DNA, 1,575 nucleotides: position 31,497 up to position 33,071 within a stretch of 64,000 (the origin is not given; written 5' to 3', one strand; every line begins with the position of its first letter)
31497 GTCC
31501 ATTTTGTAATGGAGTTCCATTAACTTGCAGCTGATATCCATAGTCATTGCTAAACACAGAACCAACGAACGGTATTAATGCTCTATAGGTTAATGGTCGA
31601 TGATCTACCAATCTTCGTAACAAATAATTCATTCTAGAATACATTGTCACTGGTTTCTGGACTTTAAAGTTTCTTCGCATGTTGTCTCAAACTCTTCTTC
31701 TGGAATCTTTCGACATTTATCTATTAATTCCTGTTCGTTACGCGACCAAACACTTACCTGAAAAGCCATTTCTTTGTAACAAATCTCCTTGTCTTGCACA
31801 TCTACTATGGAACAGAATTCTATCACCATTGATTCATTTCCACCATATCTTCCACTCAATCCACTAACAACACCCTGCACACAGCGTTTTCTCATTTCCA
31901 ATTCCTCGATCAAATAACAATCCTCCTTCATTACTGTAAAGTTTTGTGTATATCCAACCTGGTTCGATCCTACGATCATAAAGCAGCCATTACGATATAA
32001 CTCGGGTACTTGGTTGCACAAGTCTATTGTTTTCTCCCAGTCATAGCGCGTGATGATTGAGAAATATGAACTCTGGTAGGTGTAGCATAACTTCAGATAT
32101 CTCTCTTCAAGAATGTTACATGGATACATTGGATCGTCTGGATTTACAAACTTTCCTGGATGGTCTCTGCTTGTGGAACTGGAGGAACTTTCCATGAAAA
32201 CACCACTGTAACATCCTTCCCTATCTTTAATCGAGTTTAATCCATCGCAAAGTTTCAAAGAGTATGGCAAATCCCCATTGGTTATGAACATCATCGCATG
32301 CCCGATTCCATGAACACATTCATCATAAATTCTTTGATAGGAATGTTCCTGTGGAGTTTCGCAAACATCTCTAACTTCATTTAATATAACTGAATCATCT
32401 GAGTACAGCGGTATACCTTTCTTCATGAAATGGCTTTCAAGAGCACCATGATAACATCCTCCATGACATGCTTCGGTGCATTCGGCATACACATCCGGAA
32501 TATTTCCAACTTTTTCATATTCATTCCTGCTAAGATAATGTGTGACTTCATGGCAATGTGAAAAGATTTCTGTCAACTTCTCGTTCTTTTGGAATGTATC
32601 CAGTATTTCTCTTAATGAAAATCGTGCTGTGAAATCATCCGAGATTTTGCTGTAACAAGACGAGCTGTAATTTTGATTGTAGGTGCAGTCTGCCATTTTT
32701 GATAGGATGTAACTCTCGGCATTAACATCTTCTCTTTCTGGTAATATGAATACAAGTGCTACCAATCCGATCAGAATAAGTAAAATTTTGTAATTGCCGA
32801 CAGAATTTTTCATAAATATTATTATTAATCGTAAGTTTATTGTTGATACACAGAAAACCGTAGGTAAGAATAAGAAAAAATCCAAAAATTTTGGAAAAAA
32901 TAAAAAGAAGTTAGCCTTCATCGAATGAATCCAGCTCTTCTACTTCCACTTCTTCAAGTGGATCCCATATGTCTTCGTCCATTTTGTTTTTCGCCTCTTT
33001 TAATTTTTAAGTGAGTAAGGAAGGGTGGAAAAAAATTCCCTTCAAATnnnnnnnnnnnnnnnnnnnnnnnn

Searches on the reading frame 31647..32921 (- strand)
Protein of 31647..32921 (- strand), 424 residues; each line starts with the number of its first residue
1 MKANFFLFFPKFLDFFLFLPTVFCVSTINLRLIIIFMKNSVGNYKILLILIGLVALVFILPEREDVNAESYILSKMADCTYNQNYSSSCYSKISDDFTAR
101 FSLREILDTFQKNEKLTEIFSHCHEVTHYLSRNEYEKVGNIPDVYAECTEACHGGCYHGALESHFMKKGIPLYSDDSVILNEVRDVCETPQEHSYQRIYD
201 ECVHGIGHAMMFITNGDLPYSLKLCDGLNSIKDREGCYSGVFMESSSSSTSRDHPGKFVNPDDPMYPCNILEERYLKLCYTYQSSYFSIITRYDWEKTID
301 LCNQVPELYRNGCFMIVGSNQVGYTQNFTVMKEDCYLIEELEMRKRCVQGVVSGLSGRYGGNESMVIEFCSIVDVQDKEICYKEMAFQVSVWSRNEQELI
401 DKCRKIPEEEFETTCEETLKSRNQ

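Call 3: search_protein_families(library=pfam, proteins=[window:31647-32921:-], max_evalue=1)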
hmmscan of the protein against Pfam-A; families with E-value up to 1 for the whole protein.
window:31647-32921:- (424 aa): 0 families

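Call 4: search_protein_families(library=ncbifam, proteins=[window:31647-32921:-], max_evalue=1)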
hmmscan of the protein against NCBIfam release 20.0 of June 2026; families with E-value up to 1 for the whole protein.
window:31647-32921:- (424 aa): 0 families

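Call 32: find_homologous_proteins(query=window:31650-32813:-, max_evalue=0.001)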
Query window:31650-32813:- (388 aa): 145 proteins with E <= 0.001 among 1810 candidates; the best 120 are listed.
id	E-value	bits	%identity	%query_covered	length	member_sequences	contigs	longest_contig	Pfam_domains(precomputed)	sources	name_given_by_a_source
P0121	1.1e-266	902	100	100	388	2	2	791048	-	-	-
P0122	2.3e-163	562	64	93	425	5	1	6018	-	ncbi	-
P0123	1.9e-137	477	51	98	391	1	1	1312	-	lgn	-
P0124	3.6e-114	400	44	96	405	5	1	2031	-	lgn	-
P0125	3.0e-112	394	45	88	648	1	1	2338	-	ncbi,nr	ncbi:hypothetical protein HY468_02435, partial [Candidatus Roizmanbacteria bacterium]|nr:hypothetica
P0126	1.0e-111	392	46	91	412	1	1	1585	-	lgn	-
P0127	3.5e-110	387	48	90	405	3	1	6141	-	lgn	-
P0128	5.9e-110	386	44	94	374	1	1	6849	-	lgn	-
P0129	3.6e-109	384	47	94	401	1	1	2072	-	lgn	-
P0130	3.8e-109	384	47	90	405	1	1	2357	-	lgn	-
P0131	9.5e-108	379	45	92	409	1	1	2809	-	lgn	-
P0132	1.2e-107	379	47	90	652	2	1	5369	PF13385.14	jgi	-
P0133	1.3e-107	378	45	97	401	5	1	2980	-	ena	-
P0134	1.1e-106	375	45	89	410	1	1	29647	-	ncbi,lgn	-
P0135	1.5e-106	375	43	91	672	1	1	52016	-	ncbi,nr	ncbi:MAG: hypothetical protein HY430_01195, partial [Candidatus Levybacteria bacterium]|nr:hypotheti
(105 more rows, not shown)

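Call 41: find_encoding_contigs(protein=P0122, flank=7000, max_places=1)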
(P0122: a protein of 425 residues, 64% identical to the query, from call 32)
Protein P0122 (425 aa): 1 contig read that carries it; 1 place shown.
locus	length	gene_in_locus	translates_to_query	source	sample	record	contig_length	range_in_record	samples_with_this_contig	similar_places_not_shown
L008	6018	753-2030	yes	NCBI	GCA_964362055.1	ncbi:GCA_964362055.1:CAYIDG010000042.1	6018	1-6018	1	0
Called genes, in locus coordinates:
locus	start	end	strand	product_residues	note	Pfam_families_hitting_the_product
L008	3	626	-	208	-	?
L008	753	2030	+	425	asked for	-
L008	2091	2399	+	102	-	-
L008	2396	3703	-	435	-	PF00152:tRNA-synt_2 (faint), PF13393:tRNA-synt_His, PF12745:HGTP_anticodon2, PF03129:HGTP_anticodon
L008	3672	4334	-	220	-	PF01634:HisG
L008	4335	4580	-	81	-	PF04014:MazE_antitoxin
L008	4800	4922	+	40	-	PF01402:RHH_1 (weak)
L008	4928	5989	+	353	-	PF13589:HATPase_c_3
